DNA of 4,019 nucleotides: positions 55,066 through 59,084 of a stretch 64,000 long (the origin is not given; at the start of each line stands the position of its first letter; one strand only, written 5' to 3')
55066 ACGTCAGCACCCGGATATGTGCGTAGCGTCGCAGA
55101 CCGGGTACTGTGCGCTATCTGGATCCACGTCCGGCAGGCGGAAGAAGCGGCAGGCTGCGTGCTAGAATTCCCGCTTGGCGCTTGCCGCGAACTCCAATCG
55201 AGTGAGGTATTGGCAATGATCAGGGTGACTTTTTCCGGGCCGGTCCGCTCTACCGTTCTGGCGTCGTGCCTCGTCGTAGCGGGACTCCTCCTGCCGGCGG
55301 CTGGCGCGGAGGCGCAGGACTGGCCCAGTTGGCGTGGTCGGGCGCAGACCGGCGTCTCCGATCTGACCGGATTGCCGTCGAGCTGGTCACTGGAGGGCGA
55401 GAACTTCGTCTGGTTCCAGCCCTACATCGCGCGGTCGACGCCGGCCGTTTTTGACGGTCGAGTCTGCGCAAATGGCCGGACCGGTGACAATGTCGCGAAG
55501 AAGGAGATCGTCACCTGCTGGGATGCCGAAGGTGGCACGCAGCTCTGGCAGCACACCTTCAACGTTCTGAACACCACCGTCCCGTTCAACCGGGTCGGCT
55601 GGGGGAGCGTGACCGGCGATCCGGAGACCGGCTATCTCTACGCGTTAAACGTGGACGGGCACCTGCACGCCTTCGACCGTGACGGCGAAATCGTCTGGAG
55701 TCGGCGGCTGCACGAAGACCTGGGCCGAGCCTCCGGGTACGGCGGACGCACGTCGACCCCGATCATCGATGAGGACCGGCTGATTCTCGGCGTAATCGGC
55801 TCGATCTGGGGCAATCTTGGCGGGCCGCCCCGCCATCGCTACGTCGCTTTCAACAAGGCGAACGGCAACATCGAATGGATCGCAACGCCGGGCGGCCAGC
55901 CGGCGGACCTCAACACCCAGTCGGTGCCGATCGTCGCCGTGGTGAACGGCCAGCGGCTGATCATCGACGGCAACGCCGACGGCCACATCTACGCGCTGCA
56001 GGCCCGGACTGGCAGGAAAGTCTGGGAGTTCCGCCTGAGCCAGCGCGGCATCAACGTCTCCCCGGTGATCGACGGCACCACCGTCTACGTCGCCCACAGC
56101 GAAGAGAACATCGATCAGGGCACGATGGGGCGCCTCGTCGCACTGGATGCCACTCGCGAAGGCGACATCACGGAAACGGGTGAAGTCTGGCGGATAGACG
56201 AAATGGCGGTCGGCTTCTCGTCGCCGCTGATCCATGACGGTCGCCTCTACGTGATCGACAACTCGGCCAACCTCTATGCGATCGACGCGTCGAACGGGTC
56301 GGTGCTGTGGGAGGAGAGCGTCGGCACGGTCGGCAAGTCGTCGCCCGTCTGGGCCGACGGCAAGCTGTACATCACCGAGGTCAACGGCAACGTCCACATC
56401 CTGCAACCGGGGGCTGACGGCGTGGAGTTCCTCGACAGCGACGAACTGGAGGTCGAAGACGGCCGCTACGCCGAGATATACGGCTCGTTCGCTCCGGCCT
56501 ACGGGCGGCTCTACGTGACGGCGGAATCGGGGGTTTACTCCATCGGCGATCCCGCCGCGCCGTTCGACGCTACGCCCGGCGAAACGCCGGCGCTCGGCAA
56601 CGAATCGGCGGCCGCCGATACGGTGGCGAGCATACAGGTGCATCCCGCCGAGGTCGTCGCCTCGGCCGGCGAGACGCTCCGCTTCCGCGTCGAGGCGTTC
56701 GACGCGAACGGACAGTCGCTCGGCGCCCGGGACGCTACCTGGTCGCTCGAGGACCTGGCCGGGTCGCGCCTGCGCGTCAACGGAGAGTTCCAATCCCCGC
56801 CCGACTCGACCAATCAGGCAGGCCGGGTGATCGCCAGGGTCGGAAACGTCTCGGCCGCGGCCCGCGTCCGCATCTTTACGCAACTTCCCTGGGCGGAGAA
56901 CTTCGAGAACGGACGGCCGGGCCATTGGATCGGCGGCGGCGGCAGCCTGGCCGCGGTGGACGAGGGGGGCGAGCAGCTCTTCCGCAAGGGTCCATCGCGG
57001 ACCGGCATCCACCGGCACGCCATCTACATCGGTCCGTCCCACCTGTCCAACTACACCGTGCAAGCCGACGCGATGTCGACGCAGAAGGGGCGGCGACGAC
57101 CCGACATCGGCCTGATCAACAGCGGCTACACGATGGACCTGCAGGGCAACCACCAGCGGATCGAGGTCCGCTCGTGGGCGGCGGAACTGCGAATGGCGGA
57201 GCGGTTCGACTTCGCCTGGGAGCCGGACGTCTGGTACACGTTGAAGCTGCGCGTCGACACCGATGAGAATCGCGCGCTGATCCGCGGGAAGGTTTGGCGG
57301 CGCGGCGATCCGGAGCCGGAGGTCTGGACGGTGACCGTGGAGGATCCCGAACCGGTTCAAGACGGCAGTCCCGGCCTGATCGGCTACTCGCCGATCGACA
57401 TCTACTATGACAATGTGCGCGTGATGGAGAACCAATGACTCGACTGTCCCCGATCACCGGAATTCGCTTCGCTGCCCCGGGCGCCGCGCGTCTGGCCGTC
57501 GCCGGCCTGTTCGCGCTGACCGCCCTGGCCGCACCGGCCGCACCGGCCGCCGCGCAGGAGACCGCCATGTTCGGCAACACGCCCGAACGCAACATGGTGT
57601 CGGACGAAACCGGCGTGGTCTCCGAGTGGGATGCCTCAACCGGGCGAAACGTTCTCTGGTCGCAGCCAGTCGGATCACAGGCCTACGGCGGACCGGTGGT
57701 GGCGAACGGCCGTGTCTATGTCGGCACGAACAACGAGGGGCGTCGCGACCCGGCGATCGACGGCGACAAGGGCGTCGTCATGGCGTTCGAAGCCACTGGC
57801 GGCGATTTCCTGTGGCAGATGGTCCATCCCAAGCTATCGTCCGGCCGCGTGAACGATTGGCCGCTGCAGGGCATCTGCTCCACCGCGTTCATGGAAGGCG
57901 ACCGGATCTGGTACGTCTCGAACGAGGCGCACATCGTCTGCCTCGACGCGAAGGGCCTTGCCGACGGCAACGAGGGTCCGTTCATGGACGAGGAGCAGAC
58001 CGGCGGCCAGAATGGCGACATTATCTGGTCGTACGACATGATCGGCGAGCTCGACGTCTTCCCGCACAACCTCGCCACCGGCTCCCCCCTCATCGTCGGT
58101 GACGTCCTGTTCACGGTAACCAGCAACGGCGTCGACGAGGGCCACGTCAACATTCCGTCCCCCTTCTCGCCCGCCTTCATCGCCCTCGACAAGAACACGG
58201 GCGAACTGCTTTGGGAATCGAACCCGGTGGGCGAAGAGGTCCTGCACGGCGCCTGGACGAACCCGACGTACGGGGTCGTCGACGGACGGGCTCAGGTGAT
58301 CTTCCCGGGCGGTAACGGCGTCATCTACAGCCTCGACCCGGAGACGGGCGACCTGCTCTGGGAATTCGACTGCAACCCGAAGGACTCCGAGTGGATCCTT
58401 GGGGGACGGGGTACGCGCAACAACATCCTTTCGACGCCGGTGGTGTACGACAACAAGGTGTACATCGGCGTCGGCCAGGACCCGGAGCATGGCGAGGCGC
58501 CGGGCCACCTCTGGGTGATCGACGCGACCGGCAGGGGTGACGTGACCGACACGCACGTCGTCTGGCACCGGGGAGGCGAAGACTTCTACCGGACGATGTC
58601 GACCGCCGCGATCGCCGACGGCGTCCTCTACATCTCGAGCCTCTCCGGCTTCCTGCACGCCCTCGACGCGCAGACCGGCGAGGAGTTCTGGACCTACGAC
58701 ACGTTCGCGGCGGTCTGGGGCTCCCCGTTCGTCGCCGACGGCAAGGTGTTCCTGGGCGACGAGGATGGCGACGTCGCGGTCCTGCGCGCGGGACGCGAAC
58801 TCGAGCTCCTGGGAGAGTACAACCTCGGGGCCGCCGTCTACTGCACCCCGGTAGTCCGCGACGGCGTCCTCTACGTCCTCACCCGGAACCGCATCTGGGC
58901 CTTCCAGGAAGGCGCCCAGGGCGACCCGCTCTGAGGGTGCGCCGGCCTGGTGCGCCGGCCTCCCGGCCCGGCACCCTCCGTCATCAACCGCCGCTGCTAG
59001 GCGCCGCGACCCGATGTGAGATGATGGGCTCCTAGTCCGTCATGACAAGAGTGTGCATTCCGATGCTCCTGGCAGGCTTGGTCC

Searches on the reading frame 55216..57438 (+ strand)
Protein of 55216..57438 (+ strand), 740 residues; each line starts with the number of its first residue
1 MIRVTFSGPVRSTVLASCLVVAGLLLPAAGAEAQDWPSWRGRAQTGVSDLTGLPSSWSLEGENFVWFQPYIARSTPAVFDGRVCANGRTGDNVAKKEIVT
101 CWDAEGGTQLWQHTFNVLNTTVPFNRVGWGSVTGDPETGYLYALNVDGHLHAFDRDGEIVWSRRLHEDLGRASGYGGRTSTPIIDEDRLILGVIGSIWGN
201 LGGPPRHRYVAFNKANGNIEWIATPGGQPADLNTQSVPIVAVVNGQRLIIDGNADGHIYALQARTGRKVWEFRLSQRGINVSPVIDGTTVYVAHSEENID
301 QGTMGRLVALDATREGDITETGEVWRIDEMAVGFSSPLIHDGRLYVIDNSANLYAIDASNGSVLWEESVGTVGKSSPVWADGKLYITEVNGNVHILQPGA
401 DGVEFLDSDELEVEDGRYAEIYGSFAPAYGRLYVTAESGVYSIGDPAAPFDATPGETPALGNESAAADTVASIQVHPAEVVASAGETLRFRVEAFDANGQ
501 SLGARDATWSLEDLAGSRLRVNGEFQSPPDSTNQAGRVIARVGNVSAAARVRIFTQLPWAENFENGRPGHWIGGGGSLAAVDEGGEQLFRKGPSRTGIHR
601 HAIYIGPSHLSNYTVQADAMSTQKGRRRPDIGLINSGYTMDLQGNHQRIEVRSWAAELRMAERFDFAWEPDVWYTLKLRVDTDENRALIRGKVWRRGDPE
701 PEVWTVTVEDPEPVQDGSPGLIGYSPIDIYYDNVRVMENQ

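Call 8: search_protein_families(library=pfam, max_evalue=1, proteins=[window:55216-57438:+])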
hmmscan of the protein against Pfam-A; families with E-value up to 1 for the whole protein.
window:55216-57438:+ (740 aa): 5 families
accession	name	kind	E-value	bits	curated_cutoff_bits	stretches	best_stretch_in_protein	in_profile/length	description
PF13360.13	PQQ_2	-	1.9e-29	103.4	27.6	2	96-314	2-188/233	Outer membrane protein assembly factor BamB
PF13570.13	Beta-prop_ACSF4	-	3e-14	53.6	133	1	243-397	58-201/329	Beta-alanine-activating enzyme, beta-propeller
PF01011.28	PQQ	-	2.6e-11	43.4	26.7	3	128-278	418-580/595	Glucose/ethanol/alcohol dehydrogenase, beta-propeller domain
PF25292.1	Beta-prop_CGLA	-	0.00019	21.4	26.8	1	249-292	47-90/316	Lambda-carrageenase beta-propeller domain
PF03478.24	Beta-prop_KIB1-4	-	0.0016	18.5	27.4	1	314-396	98-170/242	KIB1-4 beta-propeller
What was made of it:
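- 55216..57438 (+): Divergently oriented PQQ-repeat beta-propeller gene with a signal peptide. It was used as the synteny anchor. Pfam PQQ_2 matches at E 1.9e-29 (call 8).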

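Call 9: search_protein_families(library=ncbifam, max_evalue=1, proteins=[window:55216-57438:+])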
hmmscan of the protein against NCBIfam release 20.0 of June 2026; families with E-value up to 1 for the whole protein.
window:55216-57438:+ (740 aa): 6 families
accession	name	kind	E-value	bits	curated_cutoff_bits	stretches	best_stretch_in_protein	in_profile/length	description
TIGR03300.1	assembly_YfgL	equivalog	1.7e-18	66.4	285.2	3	208-398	156-337/377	outer membrane protein assembly factor BamB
TIGR03075.1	PQQ_enz_alc_DH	subfamily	6.8e-15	54.6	480.05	3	335-367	63-95/530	PQQ-dependent dehydrogenase, methanol/ethanol family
NF008351.0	PRK11138.1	equivalog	9.8e-13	47.3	423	1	70-397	59-351/394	outer membrane protein assembly factor BamB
TIGR04528.1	acido_non_PQQ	subfamily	3.4e-10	39.3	650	4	325-391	415-485/493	acido-empty-quinoprotein group A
NF053615.1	SerThrKinAfsKStmc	equivalog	6.1e-07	28.5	1300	1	99-389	542-792/809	protein serine/threonine kinase AfsK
TIGR03074.1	PQQ_membr_DH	subfamily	0.00028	18.9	832.65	0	336-391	704-764/783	membrane-bound PQQ-dependent dehydrogenase, glucose/quinate/shikimate family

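Call 10: find_encoding_contigs(protein=window:55216-57438:+, flank=6000, max_places=10)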
Protein window:55216-57438:+ (740 aa): no gene with exactly this product is on record in the collection.
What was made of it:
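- Tried and rejected: Looking up the exact PQQ protein in the contig index found nothing (call 10).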

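Call 11: find_related_loci(query=window:55216-57438:+, collection=genome_contigs, flank=4000)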
Query window:55216-57438:+ (740 aa) in genome_contigs; peptide patterns used: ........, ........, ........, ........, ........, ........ (x = any residue, [..] = any of these).
67 stretches matched a pattern; 34 encode a relative of the query (tblastn E <= 1e-3); 34 distinct loci.
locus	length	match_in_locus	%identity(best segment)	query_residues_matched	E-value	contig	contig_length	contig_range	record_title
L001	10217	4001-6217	85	1-739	0e+0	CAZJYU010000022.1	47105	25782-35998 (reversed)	MAG TPA_asm: uncultured Vicinamibacteraceae bacterium isolate SRP109090_co2_6 genome assembly, contig: NODE_882_length_4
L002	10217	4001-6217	86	1-740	0e+0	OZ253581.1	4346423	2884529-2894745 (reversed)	MAG: Vicinamibacterales bacterium isolate ea6a457f-ca14-4499-b623-59ce1cb781d9 genome assembly, chromosome: 1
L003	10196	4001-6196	79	9-740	0e+0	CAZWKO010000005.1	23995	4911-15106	MAG TPA_asm: uncultured Vicinamibacteraceae bacterium isolate SRP077602_co4_670 genome assembly, contig: NODE_3483_lengt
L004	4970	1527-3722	79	9-740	0e+0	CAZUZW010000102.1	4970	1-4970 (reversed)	MAG TPA_asm: uncultured Vicinamibacteraceae bacterium isolate SRP092796_co5_198 genome assembly, contig: NODE_41745_leng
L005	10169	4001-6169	80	18-740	0e+0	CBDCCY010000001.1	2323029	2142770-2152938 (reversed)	MAG: Vicinamibacterales bacterium isolate 30d25617-1a2a-4ddc-b9f5-a158cac5d056 genome assembly, contig: contig_1, whole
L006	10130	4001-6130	81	31-740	0e+0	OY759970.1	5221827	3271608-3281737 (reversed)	MAG: Vicinamibacterales bacterium isolate d8048395-9ec3-4be5-9403-ce9d0d334964 genome assembly, chromosome: 1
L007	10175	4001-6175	78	11-739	0e+0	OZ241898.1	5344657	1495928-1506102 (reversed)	MAG: Vicinamibacterales bacterium isolate 479fc26a-c5fd-4f96-80c2-dbb1f079bd2a genome assembly, chromosome: 1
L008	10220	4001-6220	87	1-740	0e+0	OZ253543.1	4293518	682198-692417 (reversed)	MAG: Vicinamibacterales bacterium isolate a555a54f-759e-46d5-9286-a5a0a1e3be1d genome assembly, chromosome: 1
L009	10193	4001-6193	69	10-740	0e+0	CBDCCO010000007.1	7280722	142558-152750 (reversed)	MAG: Vicinamibacterales bacterium isolate 33854e28-373d-43bf-a5c3-6fc065bbcf3f genome assembly, contig: contig_7, whole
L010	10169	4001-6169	69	17-740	0e+0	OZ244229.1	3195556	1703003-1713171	MAG: Vicinamibacterales bacterium isolate 98a3bb7b-36bc-46c5-b0ea-6a1611218d7a genome assembly, chromosome: 2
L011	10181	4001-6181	69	14-740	0e+0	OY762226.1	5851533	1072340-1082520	MAG: Vicinamibacterales bacterium isolate 0d5134ca-f8ab-4963-ab29-a032ed897002 genome assembly, chromosome: 1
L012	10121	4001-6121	69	34-740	0e+0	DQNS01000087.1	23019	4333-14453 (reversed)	MAG TPA_asm: Acidobacteria bacterium isolate SZUA-1123 k95_738360, whole genome shotgun sequence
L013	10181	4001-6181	65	11-740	0e+0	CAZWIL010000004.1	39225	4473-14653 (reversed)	MAG TPA_asm: uncultured Vicinamibacteraceae bacterium isolate binchicken_co46_644 genome assembly, contig: NODE_1730_len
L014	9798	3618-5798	65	11-740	0e+0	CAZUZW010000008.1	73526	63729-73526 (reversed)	MAG TPA_asm: uncultured Vicinamibacteraceae bacterium isolate SRP092796_co5_198 genome assembly, contig: NODE_134_length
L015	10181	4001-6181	64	11-740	0e+0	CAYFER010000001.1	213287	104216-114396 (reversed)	MAG TPA_asm: uncultured Vicinamibacteraceae bacterium isolate ERP001736_co3_64 genome assembly, contig: NODE_4_length_21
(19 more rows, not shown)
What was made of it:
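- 55216..57438 (+): Relatives at 78-87% identity were found in Vicinamibacterales MAGs (call 11).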

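Call 19: search_protein_families(library=pfam, max_evalue=0.1, proteins=[L008:2650-3405:-, L008:3374-3841:-, L002:3648-3791:-])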
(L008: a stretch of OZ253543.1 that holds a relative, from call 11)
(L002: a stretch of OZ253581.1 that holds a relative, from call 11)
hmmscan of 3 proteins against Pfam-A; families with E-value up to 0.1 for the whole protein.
L008:2650-3405:- (251 aa): 6 families
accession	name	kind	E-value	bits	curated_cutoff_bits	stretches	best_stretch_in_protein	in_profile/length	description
PF12836.13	HHH_3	-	2.6e-15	56.7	27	3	130-168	4-46/65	Helix-hairpin-helix motif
PF00633.29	HHH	-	6.8e-13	48.2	24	2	133-154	4-25/30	Helix-hairpin-helix motif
PF12826.13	HHH_2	-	1.3e-06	28.9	27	1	133-159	28-54/64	Helix-hairpin-helix motif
PF14520.12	HHH_5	-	9.1e-05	23.3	27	0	78-98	34-54/57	Helix-hairpin-helix domain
PF06514.17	PsbU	-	0.0035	17.8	24.5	0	81-108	25-52/93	Photosystem II 12 kDa extrinsic protein (PsbU)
PF03934.19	T2SSK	-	0.032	15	24.2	1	81-112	11-43/63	Type II secretion system (T2SS), protein K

L008:3374-3841:- (155 aa): 0 families

L002:3648-3791:- (47 aa): 0 families
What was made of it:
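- Call 19: that ORF is an HHH_3/HHH protein, and its sequence shows a lipoprotein-type signal peptide.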

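Call 26: find_homologous_proteins(query=L008:2650-3405:-, max_evalue=0.001)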
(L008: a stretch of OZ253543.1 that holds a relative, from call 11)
Query L008:2650-3405:- (251 aa): 7990 proteins with E <= 0.001 among 8000 candidates; the best 120 are listed.
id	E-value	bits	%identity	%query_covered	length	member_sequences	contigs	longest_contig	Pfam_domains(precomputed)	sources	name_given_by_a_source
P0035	4.3e-143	493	96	95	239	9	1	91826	PF12826.14,PF12836.14,PF00633.30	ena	-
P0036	4.3e-131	454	-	-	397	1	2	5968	PF12826.14,PF06514.18,PF14520.13,PF14716.14,PF12836.14,PF14579.13,PF00633.30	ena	-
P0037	6.7e-130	450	61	73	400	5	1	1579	PF12826.14,PF06514.18,PF14520.13,PF14716.14,PF12836.14,PF14579.13,PF00633.30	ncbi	-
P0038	2.4e-102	360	66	73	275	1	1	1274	PF14520.13,PF18725.6,PF12836.14,PF00633.30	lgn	-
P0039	2.0e-94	334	-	-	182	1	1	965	PF12826.14,PF06514.18,PF14520.13,PF12836.14,PF00633.30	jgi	jgi:DNA uptake protein ComE-like DNA-binding protein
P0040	7.5e-94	332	-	-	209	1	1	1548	PF12836.14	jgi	jgi:DNA uptake protein ComE-like DNA-binding protein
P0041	9.6e-91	322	68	95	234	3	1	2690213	PF12836.14,PF00633.30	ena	-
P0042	2.8e-88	314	76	79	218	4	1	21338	PF12826.14,PF14520.13,PF12836.14,PF00633.30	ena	-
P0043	3.1e-88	314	80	73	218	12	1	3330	PF12826.14,PF14520.13,PF12836.14,PF00633.30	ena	-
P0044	3.5e-87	310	76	77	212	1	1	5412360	PF12826.14,PF12836.14,PF00633.30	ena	-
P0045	1.8e-86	308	75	79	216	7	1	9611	PF12826.14,PF14520.13,PF12836.14,PF00633.30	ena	-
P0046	3.2e-86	307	64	95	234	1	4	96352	PF12836.14,PF00633.30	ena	-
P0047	2.6e-85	304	75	77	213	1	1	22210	PF12826.14,PF12836.14,PF00633.30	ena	-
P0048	3.4e-85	304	78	73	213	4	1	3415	PF12836.14,PF00633.30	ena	-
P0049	6.4e-85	303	75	77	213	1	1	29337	PF12826.14,PF12836.14,PF00633.30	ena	-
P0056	5.5e-83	297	76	73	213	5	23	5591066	PF12836.14,PF00633.30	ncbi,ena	-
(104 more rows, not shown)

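Call 29: find_encoding_contigs(protein=P0041, flank=3000, max_places=3)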
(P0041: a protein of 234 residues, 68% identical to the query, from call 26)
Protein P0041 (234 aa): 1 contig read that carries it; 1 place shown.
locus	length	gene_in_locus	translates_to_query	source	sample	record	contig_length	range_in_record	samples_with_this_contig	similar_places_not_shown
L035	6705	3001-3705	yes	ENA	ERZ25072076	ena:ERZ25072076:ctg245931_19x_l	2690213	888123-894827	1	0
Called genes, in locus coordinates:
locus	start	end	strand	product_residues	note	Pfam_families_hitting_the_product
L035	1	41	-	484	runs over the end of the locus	PF01011:PQQ (faint), PF13360:PQQ_2, PF13570:Beta-prop_ACSF4 (weak)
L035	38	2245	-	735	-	PF01011:PQQ (faint), PF13360:PQQ_2, PF13570:Beta-prop_ACSF4, PF13360:PQQ_2 (weak)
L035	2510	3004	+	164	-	-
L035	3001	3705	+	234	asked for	PF00633:HHH (faint), PF12836:HHH_3 (weak)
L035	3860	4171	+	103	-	PF20584:DUF6787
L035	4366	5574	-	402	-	PF13795:HupE_UreJ_2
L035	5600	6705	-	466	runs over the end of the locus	PF05787:PhoX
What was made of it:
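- On Translationally coupled gene pair (overlapping stop/start TGATG): In L035 there is a 155-nt gap (call 29).
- In L035 the two genes are 155 nt apart (call 29).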

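Call 30: find_encoding_contigs(protein=P0056, flank=3000, max_places=3)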
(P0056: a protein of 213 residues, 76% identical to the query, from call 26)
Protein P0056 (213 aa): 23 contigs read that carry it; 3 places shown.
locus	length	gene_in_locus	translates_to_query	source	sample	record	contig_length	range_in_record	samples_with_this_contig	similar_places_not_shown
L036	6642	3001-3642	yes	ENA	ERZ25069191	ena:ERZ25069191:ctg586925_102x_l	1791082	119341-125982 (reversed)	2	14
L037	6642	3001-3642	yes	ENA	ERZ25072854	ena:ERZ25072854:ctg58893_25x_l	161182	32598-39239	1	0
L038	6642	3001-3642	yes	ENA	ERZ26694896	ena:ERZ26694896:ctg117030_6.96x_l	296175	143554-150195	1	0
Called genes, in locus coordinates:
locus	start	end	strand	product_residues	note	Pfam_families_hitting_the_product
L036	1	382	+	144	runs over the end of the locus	PF01850:PIN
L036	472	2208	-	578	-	PF03553:Na_H_antiporter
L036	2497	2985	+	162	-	-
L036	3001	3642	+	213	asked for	PF12836:HHH_3 (faint), PF00633:HHH (faint)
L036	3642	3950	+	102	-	PF20584:DUF6787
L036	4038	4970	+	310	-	PF13391:HNH_2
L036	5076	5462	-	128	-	-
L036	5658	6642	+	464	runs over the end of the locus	PF02720:DUF222, PF01844:HNH (weak)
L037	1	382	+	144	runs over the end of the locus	PF01850:PIN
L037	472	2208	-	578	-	PF03553:Na_H_antiporter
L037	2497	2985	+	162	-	-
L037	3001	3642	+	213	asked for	PF12836:HHH_3 (faint), PF00633:HHH (faint)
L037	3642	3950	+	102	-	PF20584:DUF6787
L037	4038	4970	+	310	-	PF13391:HNH_2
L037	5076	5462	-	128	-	-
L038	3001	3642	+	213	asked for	PF12836:HHH_3 (faint), PF00633:HHH (faint)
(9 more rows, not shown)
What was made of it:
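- On Translationally coupled gene pair (overlapping stop/start TGATG): In L036-38 the HhH stop and the DUF6787 start also overlap (call 30).
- Calls 29, 30: the intact cassette is present in L035, which has the same PQQ/PQQ | cassette | HupE / PhoX synteny as the window.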

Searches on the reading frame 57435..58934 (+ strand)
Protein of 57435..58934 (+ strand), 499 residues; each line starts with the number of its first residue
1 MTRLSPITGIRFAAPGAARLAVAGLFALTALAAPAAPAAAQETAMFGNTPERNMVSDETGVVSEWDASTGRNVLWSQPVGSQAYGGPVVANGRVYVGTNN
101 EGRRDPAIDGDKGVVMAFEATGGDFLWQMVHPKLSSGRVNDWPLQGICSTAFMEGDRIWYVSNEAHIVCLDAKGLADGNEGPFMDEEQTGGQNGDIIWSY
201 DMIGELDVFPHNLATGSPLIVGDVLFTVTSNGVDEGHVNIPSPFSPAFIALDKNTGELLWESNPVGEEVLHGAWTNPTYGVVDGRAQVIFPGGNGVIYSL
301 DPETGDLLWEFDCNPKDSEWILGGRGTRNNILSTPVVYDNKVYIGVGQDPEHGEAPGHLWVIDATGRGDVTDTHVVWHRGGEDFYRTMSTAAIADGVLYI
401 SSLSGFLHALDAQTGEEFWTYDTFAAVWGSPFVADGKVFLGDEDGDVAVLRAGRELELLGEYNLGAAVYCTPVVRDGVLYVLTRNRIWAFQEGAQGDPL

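Call 8: search_protein_families(library=pfam, max_evalue=1, proteins=[window:57435-58934:+])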
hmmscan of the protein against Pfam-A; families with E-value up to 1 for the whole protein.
window:57435-58934:+ (499 aa): 3 families
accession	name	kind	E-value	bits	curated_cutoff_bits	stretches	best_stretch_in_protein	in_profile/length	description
PF13360.13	PQQ_2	-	9.9e-30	104.3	27.6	4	389-450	28-88/233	Outer membrane protein assembly factor BamB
PF13570.13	Beta-prop_ACSF4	-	3.5e-18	66.5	133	2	244-475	27-223/329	Beta-alanine-activating enzyme, beta-propeller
PF01011.28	PQQ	-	1.4e-14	54.2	26.7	2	385-423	47-85/595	Glucose/ethanol/alcohol dehydrogenase, beta-propeller domain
